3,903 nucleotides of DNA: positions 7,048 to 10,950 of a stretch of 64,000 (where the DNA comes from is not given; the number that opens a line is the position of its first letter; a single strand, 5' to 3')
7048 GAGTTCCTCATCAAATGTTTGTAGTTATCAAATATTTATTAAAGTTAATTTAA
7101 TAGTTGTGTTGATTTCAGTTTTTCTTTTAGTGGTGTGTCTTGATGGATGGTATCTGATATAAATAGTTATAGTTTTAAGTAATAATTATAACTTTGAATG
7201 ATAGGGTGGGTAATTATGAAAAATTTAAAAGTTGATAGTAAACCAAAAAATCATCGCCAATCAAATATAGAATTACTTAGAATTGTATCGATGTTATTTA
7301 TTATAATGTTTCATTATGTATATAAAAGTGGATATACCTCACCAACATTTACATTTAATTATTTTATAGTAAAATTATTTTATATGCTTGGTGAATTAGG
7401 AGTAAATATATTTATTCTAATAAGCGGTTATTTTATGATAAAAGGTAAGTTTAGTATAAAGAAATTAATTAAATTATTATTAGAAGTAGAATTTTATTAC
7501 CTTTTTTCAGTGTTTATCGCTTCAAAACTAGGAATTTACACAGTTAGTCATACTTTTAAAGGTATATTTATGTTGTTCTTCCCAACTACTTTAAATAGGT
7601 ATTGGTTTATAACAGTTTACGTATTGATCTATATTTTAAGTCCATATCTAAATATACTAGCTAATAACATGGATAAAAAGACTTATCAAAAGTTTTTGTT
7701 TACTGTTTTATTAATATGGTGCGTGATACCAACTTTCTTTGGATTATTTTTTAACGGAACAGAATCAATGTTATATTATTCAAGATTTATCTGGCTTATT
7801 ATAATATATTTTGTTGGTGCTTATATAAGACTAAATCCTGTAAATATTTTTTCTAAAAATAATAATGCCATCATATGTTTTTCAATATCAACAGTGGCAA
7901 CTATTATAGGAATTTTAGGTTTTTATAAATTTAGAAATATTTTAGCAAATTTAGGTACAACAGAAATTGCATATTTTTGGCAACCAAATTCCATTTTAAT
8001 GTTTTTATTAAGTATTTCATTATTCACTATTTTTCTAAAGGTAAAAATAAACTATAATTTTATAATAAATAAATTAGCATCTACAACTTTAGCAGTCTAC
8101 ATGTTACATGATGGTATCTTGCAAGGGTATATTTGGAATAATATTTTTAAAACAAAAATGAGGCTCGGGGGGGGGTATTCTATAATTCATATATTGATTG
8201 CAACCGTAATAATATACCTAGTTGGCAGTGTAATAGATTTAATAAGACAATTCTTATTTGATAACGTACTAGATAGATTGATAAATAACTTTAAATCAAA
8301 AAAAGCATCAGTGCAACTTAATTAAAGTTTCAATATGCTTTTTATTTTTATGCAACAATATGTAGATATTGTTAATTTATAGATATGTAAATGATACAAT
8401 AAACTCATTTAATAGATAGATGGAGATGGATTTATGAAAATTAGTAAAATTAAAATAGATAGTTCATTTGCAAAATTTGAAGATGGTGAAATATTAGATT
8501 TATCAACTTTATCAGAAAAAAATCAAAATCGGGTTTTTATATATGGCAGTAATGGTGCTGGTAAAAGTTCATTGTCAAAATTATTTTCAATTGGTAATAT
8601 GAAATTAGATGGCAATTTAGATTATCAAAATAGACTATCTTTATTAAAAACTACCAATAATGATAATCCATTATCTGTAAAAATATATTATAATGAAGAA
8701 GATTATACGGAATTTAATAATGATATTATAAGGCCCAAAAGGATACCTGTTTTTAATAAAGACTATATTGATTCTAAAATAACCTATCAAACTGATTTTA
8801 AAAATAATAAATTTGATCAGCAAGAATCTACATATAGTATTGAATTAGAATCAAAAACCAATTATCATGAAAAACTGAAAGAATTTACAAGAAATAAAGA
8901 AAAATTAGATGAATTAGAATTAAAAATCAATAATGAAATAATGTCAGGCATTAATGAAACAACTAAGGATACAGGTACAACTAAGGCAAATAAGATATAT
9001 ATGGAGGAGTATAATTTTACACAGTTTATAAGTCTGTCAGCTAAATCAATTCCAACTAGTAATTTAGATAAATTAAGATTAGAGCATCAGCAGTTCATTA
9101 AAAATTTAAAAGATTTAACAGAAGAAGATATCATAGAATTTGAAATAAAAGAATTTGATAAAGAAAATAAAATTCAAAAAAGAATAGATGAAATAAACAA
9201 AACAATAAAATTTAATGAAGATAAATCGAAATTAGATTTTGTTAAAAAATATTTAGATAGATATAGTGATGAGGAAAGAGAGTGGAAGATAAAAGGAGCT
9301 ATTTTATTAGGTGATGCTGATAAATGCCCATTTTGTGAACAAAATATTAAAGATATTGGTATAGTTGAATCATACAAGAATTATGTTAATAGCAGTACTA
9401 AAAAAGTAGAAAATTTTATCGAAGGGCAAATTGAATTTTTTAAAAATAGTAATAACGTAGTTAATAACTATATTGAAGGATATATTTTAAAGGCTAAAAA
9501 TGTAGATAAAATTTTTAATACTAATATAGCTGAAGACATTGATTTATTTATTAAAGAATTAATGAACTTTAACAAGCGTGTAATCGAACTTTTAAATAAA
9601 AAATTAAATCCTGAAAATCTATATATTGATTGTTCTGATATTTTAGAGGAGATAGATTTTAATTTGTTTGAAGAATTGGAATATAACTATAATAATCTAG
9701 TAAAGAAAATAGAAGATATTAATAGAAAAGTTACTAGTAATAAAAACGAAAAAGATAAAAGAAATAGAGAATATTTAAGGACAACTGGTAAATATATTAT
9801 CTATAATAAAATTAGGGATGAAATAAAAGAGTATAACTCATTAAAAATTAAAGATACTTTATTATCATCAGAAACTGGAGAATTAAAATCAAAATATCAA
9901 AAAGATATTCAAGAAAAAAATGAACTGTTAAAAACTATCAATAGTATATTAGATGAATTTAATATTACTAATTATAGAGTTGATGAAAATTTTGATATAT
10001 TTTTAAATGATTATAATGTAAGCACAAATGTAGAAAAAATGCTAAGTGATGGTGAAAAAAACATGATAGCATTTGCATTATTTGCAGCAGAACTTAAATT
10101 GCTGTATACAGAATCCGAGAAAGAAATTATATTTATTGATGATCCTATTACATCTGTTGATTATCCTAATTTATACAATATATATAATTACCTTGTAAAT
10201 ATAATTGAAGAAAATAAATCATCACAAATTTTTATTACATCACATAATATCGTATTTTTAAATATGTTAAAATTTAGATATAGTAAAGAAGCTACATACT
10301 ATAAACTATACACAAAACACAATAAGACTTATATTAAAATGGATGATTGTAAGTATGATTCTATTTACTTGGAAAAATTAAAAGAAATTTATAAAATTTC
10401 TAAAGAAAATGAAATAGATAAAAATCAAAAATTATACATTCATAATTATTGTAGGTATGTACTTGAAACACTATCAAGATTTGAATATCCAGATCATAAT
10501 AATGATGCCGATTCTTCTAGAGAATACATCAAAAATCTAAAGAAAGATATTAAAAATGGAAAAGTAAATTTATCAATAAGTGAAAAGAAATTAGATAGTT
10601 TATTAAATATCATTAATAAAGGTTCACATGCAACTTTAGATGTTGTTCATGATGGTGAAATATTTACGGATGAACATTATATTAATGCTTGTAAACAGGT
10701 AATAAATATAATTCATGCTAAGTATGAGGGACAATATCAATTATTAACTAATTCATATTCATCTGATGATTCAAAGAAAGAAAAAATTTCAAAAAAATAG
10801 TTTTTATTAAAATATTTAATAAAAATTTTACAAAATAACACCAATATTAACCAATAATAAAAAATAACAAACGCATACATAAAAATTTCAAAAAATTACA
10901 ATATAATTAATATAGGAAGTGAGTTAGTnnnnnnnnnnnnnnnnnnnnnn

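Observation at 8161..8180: Second G9 tract, inside an Acyltransferase_3 (OatA/OafA-like) gene, in the same sequence context as the P4 tract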

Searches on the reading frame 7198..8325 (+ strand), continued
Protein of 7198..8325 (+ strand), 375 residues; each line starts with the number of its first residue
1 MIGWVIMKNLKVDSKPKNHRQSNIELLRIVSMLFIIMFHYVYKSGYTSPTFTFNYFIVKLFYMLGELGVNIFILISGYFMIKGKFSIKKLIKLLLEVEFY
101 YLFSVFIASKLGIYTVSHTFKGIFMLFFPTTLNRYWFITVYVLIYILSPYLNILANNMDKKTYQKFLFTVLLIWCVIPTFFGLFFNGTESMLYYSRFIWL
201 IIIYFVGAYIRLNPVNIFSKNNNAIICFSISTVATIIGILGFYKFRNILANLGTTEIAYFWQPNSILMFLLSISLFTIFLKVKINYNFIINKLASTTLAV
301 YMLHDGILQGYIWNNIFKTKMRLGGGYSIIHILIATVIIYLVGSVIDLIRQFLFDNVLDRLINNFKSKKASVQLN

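Call 68: list_cluster_members(proteins=[P0080, P0098, P0083, P0078, P0190, P0090])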
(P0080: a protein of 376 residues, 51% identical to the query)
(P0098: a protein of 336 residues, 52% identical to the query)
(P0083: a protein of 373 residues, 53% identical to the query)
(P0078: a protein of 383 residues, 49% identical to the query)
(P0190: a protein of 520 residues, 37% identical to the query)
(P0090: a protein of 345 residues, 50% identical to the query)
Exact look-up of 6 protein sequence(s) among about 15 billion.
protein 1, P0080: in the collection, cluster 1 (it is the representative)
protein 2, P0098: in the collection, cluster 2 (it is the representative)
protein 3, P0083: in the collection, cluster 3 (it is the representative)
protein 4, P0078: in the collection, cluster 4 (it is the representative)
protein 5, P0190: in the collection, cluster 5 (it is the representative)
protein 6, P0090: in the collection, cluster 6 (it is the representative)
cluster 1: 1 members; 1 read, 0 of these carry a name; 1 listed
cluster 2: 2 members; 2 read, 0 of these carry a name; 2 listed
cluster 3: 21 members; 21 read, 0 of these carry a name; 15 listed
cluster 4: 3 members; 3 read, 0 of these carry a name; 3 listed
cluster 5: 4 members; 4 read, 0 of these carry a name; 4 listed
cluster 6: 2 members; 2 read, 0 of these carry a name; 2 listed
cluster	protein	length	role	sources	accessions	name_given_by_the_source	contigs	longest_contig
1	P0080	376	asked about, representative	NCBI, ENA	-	-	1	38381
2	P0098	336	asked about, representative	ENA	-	-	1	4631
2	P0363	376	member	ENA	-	-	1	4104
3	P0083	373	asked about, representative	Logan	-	-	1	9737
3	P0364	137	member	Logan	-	-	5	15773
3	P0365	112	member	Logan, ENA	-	-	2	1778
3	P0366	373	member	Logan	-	-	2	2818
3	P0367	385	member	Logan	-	-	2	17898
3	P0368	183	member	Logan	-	-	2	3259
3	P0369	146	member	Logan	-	-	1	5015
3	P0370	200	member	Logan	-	-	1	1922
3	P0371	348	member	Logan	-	-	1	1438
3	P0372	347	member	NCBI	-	-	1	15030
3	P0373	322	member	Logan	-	-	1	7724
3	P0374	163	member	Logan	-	-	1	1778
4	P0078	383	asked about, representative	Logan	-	-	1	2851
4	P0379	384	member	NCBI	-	-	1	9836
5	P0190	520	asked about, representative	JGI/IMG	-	-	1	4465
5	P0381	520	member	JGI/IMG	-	-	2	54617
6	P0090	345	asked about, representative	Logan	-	-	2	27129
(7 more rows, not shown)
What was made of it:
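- Against this, the same variants recur in NCBI, ENA and Logan assemblies (call 68).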

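Call 70: find_encoding_contigs(protein=P0381, flank=10000, max_places=6)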
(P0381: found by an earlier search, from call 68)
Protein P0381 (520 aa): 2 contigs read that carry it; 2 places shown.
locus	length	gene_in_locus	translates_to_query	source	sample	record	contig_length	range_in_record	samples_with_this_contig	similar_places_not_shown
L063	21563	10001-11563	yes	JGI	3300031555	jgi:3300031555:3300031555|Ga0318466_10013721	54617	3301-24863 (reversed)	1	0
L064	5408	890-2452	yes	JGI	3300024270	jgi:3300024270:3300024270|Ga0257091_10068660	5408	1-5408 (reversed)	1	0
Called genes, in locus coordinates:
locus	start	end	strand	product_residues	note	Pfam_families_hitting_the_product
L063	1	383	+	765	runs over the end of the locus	PF00249:Myb_DNA-binding (faint), PF01047:MarR (faint), PF04760:IF2_N (faint), PF07750:GcrA (faint), PF13921:Myb_DNA-bind_6 (faint), PF01527:HTH_Tnp_1 (faint), PF08279:HTH_11 (faint), PF08281:Sigma70_r4_2 (faint), +11 more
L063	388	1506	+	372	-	PF00140:Sigma70_r1_2 (weak), PF04542:Sigma70_r2, PF04539:Sigma70_r3, PF04545:Sigma70_r4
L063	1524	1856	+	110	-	-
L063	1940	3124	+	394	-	PF02073:Peptidase_M29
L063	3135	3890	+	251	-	-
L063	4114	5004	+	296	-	PF00149:Metallophos, PF12850:Metallophos_2 (weak)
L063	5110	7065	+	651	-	PF03816:LytR_cpsA_psr, PF03793:PASTA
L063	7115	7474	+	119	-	PF07963:N_methyl (weak)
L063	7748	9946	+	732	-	PF12846:AAA_10 (faint), PF17854:FtsK_alpha, PF01580:FtsK_SpoIIIE, PF09397:FtsK_gamma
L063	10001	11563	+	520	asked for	PF07963:N_methyl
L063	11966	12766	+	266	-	PF03462:PCRF, PF00472:RF-1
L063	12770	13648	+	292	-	PF02588:YitT_membrane, PF19700:DUF6198, PF10035:DUF2179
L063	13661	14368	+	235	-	PF02463:SMC_N (faint), PF00005:ABC_tran, PF13304:AAA_21 (weak)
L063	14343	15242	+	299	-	PF18075:FtsX_ECD, PF02687:FtsX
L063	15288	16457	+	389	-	-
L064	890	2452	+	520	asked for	PF07963:N_methyl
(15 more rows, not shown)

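Call 72: list_cluster_members(proteins=[P0047, P0069, P0088, P0096, P0053, P0363, P0379])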
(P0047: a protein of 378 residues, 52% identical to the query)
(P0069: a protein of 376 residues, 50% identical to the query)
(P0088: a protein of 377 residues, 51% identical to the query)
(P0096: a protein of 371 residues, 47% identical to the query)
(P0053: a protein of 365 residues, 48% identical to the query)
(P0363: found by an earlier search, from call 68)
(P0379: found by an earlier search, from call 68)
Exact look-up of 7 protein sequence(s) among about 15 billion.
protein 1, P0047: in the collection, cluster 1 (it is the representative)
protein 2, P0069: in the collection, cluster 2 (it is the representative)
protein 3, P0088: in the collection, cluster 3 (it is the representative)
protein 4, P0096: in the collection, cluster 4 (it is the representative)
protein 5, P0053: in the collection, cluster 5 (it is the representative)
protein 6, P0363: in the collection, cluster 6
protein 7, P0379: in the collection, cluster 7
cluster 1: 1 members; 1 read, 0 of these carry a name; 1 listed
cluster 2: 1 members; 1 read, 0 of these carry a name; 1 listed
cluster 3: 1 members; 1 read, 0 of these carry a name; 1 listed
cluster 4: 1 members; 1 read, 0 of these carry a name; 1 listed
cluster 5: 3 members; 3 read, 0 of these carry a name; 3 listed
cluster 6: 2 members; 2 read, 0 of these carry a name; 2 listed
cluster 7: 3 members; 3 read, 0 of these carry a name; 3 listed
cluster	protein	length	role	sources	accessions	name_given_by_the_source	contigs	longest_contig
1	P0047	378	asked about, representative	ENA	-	-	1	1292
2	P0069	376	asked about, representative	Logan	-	-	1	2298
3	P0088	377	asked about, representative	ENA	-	-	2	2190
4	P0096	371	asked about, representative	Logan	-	-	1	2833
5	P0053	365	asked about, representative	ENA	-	-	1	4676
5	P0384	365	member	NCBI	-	-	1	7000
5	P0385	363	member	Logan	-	-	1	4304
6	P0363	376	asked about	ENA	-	-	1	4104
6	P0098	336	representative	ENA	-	-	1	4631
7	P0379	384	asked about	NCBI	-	-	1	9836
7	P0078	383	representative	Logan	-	-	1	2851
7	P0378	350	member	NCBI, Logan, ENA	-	-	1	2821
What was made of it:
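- Tried and rejected: Cluster look-ups for homologues with GGG in the TM3-TM4 loop showed no length variants (call 72).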

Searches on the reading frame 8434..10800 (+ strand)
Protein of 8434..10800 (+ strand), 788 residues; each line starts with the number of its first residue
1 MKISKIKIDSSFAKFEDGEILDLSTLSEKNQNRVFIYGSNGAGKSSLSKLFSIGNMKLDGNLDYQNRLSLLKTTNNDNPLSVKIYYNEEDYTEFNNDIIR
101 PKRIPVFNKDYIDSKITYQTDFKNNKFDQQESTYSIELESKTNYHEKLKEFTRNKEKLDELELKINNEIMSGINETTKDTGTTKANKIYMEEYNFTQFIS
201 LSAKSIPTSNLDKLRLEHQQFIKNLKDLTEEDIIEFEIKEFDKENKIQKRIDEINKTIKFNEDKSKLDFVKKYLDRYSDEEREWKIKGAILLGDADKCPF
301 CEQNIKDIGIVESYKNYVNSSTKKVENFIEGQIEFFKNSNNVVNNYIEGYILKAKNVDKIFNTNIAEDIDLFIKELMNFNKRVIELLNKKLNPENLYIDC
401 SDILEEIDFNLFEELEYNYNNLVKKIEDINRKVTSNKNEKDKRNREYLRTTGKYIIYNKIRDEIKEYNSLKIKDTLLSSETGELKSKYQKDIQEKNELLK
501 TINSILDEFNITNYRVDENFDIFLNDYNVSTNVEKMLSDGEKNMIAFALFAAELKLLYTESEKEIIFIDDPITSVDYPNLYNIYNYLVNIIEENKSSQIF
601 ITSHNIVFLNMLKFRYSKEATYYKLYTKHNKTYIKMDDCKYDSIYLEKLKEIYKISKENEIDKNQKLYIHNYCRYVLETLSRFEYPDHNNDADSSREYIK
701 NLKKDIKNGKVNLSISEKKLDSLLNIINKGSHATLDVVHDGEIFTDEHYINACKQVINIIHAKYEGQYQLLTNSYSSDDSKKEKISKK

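Call 5: search_protein_families(library=pfam, proteins=[window:8434-10800:+])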
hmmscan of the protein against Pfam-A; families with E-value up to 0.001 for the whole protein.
window:8434-10800:+ (788 aa): 3 families
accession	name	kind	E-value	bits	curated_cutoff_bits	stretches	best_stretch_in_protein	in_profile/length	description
PF13166.12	AAA_13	-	3.1e-33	115.9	36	1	32-735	17-689/713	AAA domain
PF13304.12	AAA_21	-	1.7e-06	28.8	27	1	411-610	131-304/304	AAA domain, putative AbiEii toxin, Type IV TA system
PF00005.33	ABC_tran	-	3.8e-06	28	25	0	29-122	9-80/137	ABC transporter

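Call 16: find_encoding_contigs(protein=window:8434-10800:+, flank=4000, max_places=10)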
Protein window:8434-10800:+ (788 aa): no gene with exactly this product is on record in the collection.

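Call 44: search_protein_families(library=padloc, proteins=[window:8434-10800:+], max_evalue=0.01)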
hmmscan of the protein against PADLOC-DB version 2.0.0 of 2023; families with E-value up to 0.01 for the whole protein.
window:8434-10800:+ (788 aa): 13 families
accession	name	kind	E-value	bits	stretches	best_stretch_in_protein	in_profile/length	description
PDLC04898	PDC-S06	-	4.9e-48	162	1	9-772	6-748/752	-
PDLC04887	PDC-S06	-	2.6e-25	87.1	1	2-778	4-786/790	-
PDLC04886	PDC-S06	-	1.5e-22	78.2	2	87-759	49-711/727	-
PDLC04896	PDC-S06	-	1.6e-20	71.3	1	6-624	5-584/732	-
PDLC04894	PDC-S06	-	2e-20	71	1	2-773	5-736/740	-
PDLC04891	PDC-S06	-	1.4e-18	64.7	1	295-619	379-699/858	-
PDLC04890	PDC-S06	-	1.7e-16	57.9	1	31-772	24-722/732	-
PDLC04897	PDC-S06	-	2.3e-15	54.2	1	28-741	20-694/727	-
PDLC02360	PrrC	-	4.2e-11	40.5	1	485-684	91-288/372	PrrC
PDLC02980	AriA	-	1.4e-09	36.4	1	409-610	129-304/304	-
PDLC03859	LmuB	-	4.4e-09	34.1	1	1-626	3-604/611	-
PDLC03865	LmuB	-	9.6e-05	18.7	2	545-619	913-988/1007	-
PDLC02979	AriA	-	0.00031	18.6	1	340-605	104-369/373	-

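Call 48: search_protein_families(library=ncbifam, proteins=[window:8434-10800:+], max_evalue=0.01)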
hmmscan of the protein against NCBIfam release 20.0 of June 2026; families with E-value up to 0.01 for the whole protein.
window:8434-10800:+ (788 aa): 6 families
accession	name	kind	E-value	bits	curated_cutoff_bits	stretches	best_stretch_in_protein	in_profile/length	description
NF010068.0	PRK13548.1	equivalog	2.3e-05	23.6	261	0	535-591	136-190/261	heme ABC transporter ATP-binding protein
NF010171.0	PRK13652.1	equivalog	4.5e-05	22.7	476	0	501-619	104-212/277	cobalt transporter ATP-binding subunit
TIGR01166.1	cbiO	subfamily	0.0012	18.4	211.8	0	18-52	5-39/190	cobalt ABC transporter, ATP-binding protein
TIGR02673.1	FtsE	equivalog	0.0037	17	264.85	0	19-65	16-62/214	cell division ATP-binding protein FtsE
NF000171.1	ABCF_producer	exception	0.0039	15.7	800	0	18-72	362-416/541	TlrC/CarA/OleB/SrmB family ABC-F type ribosomal protection protein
NF010061.0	PRK13538.1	equivalog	0.0091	15.5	195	0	31-67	31-67/211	cytochrome c biogenesis heme-transporting ATPase CcmA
